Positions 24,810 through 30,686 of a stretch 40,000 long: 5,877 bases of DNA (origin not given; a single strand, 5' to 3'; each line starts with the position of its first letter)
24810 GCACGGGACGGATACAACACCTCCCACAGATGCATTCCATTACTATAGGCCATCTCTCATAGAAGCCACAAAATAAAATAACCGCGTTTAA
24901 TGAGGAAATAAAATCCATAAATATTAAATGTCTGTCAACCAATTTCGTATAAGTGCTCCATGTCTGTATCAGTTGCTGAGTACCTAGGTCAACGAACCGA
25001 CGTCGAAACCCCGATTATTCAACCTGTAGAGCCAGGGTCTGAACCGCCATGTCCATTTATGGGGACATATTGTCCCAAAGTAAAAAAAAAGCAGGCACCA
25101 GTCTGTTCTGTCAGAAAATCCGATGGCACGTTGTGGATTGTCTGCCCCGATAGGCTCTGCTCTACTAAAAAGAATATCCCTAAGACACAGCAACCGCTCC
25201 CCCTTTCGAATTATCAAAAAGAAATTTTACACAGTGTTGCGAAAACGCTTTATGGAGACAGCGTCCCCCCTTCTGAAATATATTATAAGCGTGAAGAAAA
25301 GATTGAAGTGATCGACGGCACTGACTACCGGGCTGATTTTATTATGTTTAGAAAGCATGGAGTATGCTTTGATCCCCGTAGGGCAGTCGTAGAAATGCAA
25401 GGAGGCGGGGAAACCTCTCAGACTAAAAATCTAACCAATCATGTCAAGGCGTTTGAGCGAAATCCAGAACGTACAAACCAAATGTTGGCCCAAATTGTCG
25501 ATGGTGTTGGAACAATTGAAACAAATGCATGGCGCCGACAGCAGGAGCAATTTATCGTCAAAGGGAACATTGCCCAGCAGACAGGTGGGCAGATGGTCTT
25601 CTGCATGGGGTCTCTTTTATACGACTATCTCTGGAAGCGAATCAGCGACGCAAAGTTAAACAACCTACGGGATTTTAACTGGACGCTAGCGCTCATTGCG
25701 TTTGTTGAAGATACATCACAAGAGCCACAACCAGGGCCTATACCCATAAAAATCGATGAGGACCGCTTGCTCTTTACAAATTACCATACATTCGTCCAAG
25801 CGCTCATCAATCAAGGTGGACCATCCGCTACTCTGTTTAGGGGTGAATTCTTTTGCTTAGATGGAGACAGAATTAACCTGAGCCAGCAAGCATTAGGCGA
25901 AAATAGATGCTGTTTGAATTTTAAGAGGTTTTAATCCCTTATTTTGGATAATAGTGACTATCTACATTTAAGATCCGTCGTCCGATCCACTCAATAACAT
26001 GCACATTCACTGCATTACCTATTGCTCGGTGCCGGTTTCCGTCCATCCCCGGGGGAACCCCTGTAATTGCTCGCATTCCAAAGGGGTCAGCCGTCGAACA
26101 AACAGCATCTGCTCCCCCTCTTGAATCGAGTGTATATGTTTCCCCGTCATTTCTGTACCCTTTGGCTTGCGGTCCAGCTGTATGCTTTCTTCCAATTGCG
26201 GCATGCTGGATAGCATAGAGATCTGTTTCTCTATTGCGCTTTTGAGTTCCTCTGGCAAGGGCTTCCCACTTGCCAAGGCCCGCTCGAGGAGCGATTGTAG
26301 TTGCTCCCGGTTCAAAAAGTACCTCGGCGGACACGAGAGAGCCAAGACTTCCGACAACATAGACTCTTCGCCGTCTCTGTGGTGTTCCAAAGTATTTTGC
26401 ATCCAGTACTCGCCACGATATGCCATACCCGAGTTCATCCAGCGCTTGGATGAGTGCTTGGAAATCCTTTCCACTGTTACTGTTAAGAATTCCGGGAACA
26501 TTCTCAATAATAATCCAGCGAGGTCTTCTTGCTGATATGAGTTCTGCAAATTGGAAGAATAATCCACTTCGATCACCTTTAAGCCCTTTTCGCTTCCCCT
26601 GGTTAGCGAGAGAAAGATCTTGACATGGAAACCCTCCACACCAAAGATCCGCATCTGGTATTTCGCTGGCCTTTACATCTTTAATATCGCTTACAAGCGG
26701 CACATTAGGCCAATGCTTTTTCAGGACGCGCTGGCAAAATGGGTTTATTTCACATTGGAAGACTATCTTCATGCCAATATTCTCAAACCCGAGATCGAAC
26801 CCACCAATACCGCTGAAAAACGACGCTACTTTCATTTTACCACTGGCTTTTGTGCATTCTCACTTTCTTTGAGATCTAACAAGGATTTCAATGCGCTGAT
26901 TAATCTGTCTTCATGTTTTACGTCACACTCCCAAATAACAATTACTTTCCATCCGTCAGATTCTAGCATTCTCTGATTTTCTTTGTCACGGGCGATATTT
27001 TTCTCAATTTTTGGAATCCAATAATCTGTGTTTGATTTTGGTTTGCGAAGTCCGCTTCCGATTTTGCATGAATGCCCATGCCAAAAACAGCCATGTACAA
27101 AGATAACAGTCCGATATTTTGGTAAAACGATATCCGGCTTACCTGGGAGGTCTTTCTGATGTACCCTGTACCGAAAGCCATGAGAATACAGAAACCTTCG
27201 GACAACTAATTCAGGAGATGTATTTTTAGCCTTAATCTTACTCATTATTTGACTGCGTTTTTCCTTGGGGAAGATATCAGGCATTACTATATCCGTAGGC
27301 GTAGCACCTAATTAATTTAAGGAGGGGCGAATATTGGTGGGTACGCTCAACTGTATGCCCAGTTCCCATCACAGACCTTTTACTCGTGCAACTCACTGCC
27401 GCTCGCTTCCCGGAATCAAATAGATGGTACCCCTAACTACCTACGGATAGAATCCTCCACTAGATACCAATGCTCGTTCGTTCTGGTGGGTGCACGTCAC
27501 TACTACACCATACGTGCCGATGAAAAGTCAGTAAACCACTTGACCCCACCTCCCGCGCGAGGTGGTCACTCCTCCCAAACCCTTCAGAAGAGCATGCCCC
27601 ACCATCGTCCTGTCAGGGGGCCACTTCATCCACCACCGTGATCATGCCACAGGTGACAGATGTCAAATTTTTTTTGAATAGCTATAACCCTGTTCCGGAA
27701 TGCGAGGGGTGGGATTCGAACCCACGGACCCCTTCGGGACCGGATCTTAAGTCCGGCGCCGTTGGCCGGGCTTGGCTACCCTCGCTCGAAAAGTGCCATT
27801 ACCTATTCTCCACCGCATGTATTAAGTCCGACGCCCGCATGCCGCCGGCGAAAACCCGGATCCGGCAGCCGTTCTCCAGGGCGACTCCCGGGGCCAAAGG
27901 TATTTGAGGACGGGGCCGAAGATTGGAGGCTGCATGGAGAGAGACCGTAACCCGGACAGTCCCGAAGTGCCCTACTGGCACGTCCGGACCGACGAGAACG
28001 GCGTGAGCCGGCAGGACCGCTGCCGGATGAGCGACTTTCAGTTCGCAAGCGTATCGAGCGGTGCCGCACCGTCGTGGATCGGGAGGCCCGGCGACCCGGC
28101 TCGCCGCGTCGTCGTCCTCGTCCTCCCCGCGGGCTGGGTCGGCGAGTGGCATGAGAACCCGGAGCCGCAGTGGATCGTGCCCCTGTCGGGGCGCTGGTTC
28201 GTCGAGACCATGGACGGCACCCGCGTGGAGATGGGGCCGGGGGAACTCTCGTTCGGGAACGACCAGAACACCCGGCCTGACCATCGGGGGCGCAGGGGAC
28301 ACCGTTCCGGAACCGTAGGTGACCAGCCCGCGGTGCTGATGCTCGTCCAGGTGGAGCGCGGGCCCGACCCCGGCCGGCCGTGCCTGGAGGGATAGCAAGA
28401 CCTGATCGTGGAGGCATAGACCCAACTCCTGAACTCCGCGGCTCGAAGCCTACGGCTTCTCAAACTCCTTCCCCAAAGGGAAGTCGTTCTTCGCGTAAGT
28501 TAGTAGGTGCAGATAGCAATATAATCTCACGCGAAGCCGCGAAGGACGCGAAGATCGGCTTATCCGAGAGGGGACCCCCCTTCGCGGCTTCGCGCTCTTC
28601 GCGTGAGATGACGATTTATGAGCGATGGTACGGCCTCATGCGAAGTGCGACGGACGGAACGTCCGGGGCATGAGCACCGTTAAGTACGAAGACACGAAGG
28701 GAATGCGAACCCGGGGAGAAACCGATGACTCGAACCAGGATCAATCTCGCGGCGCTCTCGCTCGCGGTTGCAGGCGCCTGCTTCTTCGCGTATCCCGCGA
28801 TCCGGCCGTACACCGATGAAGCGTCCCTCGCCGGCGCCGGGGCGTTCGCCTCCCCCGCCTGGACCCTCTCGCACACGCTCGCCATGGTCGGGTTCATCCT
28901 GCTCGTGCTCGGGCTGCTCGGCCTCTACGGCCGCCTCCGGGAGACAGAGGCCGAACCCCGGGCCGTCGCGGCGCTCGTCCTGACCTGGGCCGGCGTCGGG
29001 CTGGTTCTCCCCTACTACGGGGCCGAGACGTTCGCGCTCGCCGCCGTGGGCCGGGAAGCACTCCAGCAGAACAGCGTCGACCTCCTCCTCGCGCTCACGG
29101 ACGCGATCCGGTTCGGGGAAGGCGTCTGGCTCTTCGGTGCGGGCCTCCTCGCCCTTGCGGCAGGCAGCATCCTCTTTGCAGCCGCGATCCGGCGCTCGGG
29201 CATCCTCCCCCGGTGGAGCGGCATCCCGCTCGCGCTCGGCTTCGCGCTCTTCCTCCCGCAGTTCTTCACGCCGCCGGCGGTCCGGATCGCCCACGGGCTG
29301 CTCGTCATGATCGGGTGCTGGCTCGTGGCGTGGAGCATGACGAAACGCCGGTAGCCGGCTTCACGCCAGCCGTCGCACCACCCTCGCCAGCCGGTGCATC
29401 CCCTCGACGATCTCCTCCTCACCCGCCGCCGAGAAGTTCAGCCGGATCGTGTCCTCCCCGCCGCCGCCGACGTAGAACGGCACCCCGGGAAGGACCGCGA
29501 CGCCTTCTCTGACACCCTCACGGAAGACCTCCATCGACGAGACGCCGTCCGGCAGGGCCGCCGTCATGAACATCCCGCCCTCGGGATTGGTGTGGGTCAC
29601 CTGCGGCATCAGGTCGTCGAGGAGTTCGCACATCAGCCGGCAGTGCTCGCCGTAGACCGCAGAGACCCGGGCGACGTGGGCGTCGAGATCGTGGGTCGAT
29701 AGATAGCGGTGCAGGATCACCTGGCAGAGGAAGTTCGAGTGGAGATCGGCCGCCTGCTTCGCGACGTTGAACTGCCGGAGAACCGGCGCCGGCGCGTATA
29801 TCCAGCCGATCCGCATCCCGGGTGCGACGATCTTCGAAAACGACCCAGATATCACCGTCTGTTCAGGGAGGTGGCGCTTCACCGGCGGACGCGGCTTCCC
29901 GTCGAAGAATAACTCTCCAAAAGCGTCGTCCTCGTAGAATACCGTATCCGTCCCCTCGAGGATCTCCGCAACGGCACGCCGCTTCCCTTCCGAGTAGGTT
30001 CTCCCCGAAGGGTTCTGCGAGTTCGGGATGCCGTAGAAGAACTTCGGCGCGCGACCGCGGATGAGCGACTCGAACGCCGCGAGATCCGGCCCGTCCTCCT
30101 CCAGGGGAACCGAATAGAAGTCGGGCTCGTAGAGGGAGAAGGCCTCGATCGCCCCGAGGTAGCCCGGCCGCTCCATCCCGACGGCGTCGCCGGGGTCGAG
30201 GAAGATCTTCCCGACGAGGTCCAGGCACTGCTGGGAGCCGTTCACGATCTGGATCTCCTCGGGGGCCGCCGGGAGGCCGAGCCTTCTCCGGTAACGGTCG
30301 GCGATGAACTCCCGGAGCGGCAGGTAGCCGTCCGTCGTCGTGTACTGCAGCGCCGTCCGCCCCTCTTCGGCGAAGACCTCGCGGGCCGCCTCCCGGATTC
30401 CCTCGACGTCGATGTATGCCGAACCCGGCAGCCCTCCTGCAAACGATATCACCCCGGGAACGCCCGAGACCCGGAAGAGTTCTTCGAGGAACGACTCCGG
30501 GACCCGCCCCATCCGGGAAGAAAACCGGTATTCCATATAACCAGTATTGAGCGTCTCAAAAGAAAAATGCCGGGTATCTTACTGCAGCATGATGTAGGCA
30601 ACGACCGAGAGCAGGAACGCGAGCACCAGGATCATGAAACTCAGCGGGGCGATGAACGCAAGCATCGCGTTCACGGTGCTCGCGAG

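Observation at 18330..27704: Complete casposon (Cas1 + PolB self-synthesizing transposon) inserted at the 3' end of tRNA-Leu(UAA)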

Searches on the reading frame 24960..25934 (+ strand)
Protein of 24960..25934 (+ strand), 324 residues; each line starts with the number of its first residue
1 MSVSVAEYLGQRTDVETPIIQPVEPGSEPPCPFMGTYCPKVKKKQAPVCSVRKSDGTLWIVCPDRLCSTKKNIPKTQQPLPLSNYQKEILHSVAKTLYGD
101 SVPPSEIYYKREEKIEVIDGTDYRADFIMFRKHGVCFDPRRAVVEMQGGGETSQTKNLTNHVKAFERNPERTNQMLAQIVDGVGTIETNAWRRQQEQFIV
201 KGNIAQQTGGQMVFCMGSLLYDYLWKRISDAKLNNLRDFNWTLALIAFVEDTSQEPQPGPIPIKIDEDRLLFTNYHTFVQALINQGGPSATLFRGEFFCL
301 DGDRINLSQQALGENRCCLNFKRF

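Call 4: search_protein_families(library=pfam, proteins=[window:24960-25934:+], max_evalue=0.01)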
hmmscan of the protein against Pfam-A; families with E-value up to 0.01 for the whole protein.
window:24960-25934:+ (324 aa): 0 families

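Call 8: search_protein_families(library=ncbifam, proteins=[window:24960-25934:+], max_evalue=0.01)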
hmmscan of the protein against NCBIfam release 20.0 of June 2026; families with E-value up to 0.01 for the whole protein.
window:24960-25934:+ (324 aa): 0 families

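Call 40: search_protein_families(library=pfam, proteins=[window:24960-25934:+], max_evalue=10)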
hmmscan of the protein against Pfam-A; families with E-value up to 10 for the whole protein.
window:24960-25934:+ (324 aa): 1 family
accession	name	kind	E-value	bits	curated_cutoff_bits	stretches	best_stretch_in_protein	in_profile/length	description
PF24549.1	DUF7602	-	0.063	13.7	27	1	76-107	5-36/89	Domain of unknown function (DUF7602)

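Call 41: search_solved_structures(query=window:24960-25931:+, max_evalue=10)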
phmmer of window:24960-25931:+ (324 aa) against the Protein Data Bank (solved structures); distinct sequences matched with E-value up to 10: 3.
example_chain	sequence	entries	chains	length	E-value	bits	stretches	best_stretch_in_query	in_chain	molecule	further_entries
9euq_A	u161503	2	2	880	0.15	14.1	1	259-313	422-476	Calcium-transporting ATPase lmo0841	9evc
6zhf_A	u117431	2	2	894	0.15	14.1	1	259-313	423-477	Calcium-transporting ATPase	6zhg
6zhh_A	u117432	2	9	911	0.15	14.1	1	259-313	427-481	Calcium-transporting ATPase | Calcium-transporting ATPase lmo0841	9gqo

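Call 42: find_homologous_proteins(query=window:24960-25931:+)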
Query window:24960-25931:+ (324 aa): 740 proteins with E <= 0.001 among 1279 candidates; the best 120 are listed.
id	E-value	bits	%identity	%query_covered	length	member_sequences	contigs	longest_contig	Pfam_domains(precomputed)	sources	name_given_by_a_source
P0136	1.2e-223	759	100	100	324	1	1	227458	-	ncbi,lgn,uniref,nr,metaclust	ncbi:NotI family restriction endonuclease [Methanoculleus sediminis]|uniref:NotI family restriction 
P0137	8.2e-102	358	54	95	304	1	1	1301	-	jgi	-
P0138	9.5e-102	358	55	95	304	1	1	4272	-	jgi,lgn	jgi:hypothetical protein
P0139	4.7e-101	356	54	95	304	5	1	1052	-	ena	-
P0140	5.2e-101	356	54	95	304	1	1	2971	-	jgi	jgi:hypothetical protein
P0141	1.1e-100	355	54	95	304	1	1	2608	-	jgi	-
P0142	1.3e-100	355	55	98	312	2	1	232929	-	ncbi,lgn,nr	ncbi:restriction endonuclease [Paenibacillus sp. EKM208P]|nr:restriction endonuclease [Paenibacillus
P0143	1.5e-100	354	52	95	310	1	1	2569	-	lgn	-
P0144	1.6e-100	354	54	95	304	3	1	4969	-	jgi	jgi:hypothetical protein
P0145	2.1e-100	354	54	95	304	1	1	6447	-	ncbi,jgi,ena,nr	ncbi:MAG: hypothetical protein FWH35_05400 [Treponema sp.]|nr:hypothetical protein [Treponema sp.]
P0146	2.1e-100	354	55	95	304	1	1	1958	-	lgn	-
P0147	2.5e-100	354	54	98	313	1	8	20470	-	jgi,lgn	jgi:hypothetical protein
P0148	8.9e-100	352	54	98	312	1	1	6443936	-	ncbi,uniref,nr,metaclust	ncbi:restriction endonuclease [Brevibacillus brevis]|uniref:Restriction endonuclease n=1 Tax=Breviba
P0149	1.2e-99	351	55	94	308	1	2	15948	-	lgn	-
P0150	1.4e-99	351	53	93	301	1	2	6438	-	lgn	-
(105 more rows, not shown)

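Call 54: search_solved_structures(query=A1, max_evalue=1, show_alignments=1)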
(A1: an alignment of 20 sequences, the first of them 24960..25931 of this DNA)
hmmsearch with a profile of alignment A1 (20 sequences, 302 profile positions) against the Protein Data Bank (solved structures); distinct sequences matched with E-value up to 1: 0.

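Call 62: find_encoding_contigs(protein=P0142, flank=4000, max_places=2)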
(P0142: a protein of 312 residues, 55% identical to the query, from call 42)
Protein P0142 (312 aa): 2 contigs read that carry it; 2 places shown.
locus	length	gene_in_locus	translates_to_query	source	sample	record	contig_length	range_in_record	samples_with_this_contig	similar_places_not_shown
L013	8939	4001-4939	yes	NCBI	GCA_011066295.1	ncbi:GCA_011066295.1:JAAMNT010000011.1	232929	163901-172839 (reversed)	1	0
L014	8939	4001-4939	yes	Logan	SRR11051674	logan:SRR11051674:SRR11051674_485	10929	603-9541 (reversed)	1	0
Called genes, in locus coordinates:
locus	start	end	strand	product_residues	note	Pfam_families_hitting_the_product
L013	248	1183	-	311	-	-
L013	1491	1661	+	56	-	-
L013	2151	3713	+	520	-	PF19614:DUF6119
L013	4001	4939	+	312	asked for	-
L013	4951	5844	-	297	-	PF00145:DNA_methylase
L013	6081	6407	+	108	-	-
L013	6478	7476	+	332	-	PF28530:DUF8426, PF04471:Mrr_cat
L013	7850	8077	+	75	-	PF05979:DUF896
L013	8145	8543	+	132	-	PF07681:DoxX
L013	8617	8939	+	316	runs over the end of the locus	PF00903:Glyoxalase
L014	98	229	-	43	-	-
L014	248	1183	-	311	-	-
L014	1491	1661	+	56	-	-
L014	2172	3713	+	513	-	PF19614:DUF6119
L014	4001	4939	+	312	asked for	-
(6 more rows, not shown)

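Call 66: predict_structure(alignment_id=A1)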
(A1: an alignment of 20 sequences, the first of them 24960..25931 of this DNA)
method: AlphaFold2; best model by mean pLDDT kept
length: 324 residues; sequences in the alignment: 20
mean_pLDDT: 88.7   pTM: 0.83
mean pLDDT of the five models: 88.7, 86.8, 86.4, 86.3, 85.8
residues with pLDDT >= 90: 223; 70-90: 73; 50-70: 18; < 50: 10
segments of 3 or more residues with pLDDT < 50: 314-320, 322-324
pLDDT, mean of each block of 10 residues (from residue 1): 94 97 95 92 93 92 87 89 94 97 96 88 92 93 86 76 96 96 71 82 93 93 89 93 96 96 96 95 80 86 83 49 48
secondary structure, 60 per line:
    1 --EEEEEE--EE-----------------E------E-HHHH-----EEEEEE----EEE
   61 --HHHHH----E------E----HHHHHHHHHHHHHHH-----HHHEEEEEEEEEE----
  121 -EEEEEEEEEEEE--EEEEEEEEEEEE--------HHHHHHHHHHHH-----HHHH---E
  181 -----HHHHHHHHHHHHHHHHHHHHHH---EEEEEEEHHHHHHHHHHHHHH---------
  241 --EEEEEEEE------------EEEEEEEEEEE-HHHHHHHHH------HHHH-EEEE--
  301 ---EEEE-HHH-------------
elements in order: E3-8 H39-42 E48-53 E58-60 H63-67 H84-98 E107-116 E122-133 E136-147 H156-167 H173-176 H186-207 E211-217 H218-231 E243-250 E263-273 H275-283 H290-293 E295-298 E304-307

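Call 69: fold_search(model_id=the predicted structure, library=pdb)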
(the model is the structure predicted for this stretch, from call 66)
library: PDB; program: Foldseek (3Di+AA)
matches with E <= 10: 64; with E <= 0.001: 0
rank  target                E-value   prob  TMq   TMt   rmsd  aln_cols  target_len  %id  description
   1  9dou_A                1.2e-01  0.23  0.15  0.06  12.2       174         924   10  Taeniopygia guttata R2 retrotransposon (R2Tg) initiating target-primed reverse transcription (released 2025-05-21)
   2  9nl3_A                3.2e-01  0.25  0.12  0.04  11.7        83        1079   18  Structure of R2 retrotransposon protein from Taeniopygia guttata initiating target-primed reverse transcription (released 2025-06-18)
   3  7lo5_A                5.8e-01  0.06  0.12  0.04  18.9       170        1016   13  cryoEM structure DrdV-DNA complex (released 2021-03-17)
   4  7muc_AC               1.0e+00  0.02  0.10  0.14  19.7       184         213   10  Legionella pneumophila Dot/Icm T4SS C1 Reconstruction (released 2021-10-06)
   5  5b43_A                1.1e+00  0.04  0.15  0.06  14.8       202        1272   13  Crystal structure of Acidaminococcus sp. Cpf1 in complex with crRNA and target DNA (released 2016-05-04)
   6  8em1_A                1.1e+00  0.15  0.24  0.17   8.7       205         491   11  Type IIS Restriction Endonuclease PaqCI, DNA Unbound (released 2023-03-22)
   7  9ngu_Ai               1.1e+00  0.02  0.12  0.14  20.0       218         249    9  In situ cryo-EM structure of outer membrane cap (OMC) of the Legionella Dot/Icm T4SS machine (released 2025-09-17)
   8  9nl2_A                1.2e+00  0.10  0.13  0.05  10.5       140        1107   11  Structure of R2 retrotransposon protein from Platysternon megacephalum initiating target-primed reverse transcription (released 2025-06-18)
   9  6x62_AC               1.4e+00  0.01  0.08  0.13  19.5       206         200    9  Legionella pneumophila Dot T4SS OMC (released 2020-09-30)
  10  7lo5_B                1.5e+00  0.03  0.11  0.04  19.3       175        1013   11  cryoEM structure DrdV-DNA complex (released 2021-03-17)
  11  4ruh_B                1.7e+00  0.03  0.10  0.08  16.2       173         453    8  Crystal structure of Human Carnosinase-2 (CN2) in complex with inhibitor, Bestatin at 2.25 A (released 2015-11-25)
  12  7mud_AC               2.5e+00  0.01  0.10  0.14  20.9       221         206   10  Legionella pneumophila Dot/Icm T4SS OMC (released 2021-10-06)
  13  4urj_D                2.7e+00  0.09  0.14  0.23   5.9        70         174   10  Crystal structure of human BJ-TSA-9 (released 2014-10-01)
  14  4otl_D                2.8e+00  0.04  0.10  0.08  14.4        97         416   13  X-ray Crystal Structure of Serine Hydroxymethyl Transferase from Burkholderia cenocepacia bound to PLP and Glycine (released 2014-04-23)
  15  2h1b_C                2.8e+00  0.03  0.11  0.22  13.4       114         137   11  ResA E80Q (released 2006-09-19)
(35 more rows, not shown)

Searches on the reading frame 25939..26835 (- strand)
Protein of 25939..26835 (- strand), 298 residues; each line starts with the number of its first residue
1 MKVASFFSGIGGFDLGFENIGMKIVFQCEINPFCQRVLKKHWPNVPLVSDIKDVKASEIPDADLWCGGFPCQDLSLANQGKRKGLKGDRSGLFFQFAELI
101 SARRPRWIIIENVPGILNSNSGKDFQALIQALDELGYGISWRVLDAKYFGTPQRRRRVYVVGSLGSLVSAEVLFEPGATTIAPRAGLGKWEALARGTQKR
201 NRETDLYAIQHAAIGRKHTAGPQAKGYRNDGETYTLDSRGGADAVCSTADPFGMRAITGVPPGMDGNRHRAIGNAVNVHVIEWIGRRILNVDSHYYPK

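Call 4: search_protein_families(library=pfam, proteins=[window:25939-26835:-], max_evalue=0.01)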
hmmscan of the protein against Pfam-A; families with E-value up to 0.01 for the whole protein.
window:25939-26835:- (298 aa): 1 family
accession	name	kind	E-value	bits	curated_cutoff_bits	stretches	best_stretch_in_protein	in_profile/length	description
PF00145.23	DNA_methylase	-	1.3e-57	196.1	22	1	1-167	1-165/324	C-5 cytosine-specific DNA methylase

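Call 8: search_protein_families(library=ncbifam, proteins=[window:25939-26835:-], max_evalue=0.01)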
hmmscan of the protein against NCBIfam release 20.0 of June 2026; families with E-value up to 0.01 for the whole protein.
window:25939-26835:- (298 aa): 2 families
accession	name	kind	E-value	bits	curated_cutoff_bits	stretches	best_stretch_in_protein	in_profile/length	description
TIGR00675.1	dcm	superfamily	6.8e-60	203.4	100.65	1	3-164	1-161/329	DNA (cytosine-5-)-methyltransferase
NF007772.0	PRK10458.1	subfamily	8.9e-22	77.3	710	1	5-162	93-285/472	DNA cytosine methylase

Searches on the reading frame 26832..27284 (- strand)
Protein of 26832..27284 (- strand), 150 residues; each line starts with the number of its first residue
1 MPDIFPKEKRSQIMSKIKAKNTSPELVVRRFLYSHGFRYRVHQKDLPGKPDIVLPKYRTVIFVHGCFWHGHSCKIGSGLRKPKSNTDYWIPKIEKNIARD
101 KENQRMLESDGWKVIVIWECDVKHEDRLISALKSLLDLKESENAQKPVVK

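Call 4: search_protein_families(library=pfam, proteins=[window:26832-27284:-], max_evalue=0.01)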
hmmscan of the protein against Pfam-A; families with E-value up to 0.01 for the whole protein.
window:26832-27284:- (150 aa): 2 families
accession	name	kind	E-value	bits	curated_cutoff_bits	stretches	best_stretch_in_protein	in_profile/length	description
PF03852.21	Vsr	-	4.5e-37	126.2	27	1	3-74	2-73/74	DNA mismatch endonuclease Vsr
PF18741.7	MTES_1575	-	0.0039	17.7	38.2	1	94-124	53-83/96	REase_MTES_1575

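Call 8: search_protein_families(library=ncbifam, proteins=[window:26832-27284:-], max_evalue=0.01)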
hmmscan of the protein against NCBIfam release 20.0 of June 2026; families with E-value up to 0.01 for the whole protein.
window:26832-27284:- (150 aa): 1 family
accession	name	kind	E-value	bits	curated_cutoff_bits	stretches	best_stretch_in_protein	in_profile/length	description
TIGR00632.1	vsr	subfamily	4.6e-46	156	97.85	1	1-121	1-119/119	DNA mismatch endonuclease Vsr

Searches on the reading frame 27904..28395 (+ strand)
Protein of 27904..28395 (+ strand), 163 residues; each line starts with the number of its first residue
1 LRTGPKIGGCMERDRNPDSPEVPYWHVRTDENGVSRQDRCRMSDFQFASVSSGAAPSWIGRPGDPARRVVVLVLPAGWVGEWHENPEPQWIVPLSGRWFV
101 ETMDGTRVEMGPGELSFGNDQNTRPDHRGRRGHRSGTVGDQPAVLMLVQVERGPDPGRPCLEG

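Call 4: search_protein_families(library=pfam, proteins=[window:27904-28395:+], max_evalue=0.01)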
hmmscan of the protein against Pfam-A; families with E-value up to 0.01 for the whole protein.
window:27904-28395:+ (163 aa): 1 family
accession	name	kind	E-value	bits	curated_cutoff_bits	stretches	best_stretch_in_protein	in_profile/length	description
PF07883.17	Cupin_2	-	4.6e-05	23.5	27.2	1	72-117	3-47/70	Cupin domain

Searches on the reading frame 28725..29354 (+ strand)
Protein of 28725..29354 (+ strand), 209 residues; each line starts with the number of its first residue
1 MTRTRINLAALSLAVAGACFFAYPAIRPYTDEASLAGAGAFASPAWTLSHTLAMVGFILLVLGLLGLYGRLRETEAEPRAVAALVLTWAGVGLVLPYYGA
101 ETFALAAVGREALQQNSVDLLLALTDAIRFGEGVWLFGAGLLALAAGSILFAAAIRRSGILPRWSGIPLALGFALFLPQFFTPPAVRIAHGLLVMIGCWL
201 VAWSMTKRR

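Call 13: search_protein_families(library=pfam, proteins=[window:28725-29354:+], max_evalue=0.001)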
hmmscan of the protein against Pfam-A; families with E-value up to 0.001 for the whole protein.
window:28725-29354:+ (209 aa): 0 families

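Call 28: find_encoding_contigs(protein=window:28725-29354:+, flank=10000, max_places=6)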
Protein window:28725-29354:+ (209 aa): no gene with exactly this product is on record in the collection.

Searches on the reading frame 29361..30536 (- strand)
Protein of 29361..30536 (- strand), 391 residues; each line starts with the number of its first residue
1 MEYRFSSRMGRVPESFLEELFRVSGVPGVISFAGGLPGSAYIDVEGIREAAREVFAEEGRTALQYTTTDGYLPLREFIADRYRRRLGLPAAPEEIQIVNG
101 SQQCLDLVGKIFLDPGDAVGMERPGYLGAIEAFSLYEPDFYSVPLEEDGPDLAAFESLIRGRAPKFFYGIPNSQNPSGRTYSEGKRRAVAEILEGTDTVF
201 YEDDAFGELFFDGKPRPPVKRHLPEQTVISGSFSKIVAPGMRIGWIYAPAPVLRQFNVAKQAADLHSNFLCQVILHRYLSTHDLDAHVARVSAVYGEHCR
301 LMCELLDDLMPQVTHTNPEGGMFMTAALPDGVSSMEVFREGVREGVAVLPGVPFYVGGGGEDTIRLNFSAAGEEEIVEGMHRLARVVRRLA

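Call 13: search_protein_families(library=pfam, proteins=[window:29361-30536:-], max_evalue=0.001)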
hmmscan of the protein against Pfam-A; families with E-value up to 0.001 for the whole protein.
window:29361-30536:- (391 aa): 2 families
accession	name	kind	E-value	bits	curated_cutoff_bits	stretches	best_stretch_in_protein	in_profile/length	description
PF00155.27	Aminotran_1_2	-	6.1e-34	118.2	19.7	1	43-377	18-354/361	Aminotransferase class I and II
PF12897.13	Asp_aminotransf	-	8.5e-09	35.1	27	1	139-388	147-410/421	Aspartate amino-transferase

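Call 17: find_encoding_contigs(protein=window:29361-30536:-, flank=10000, max_places=8)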
Protein window:29361-30536:- (391 aa): no gene with exactly this product is on record in the collection.
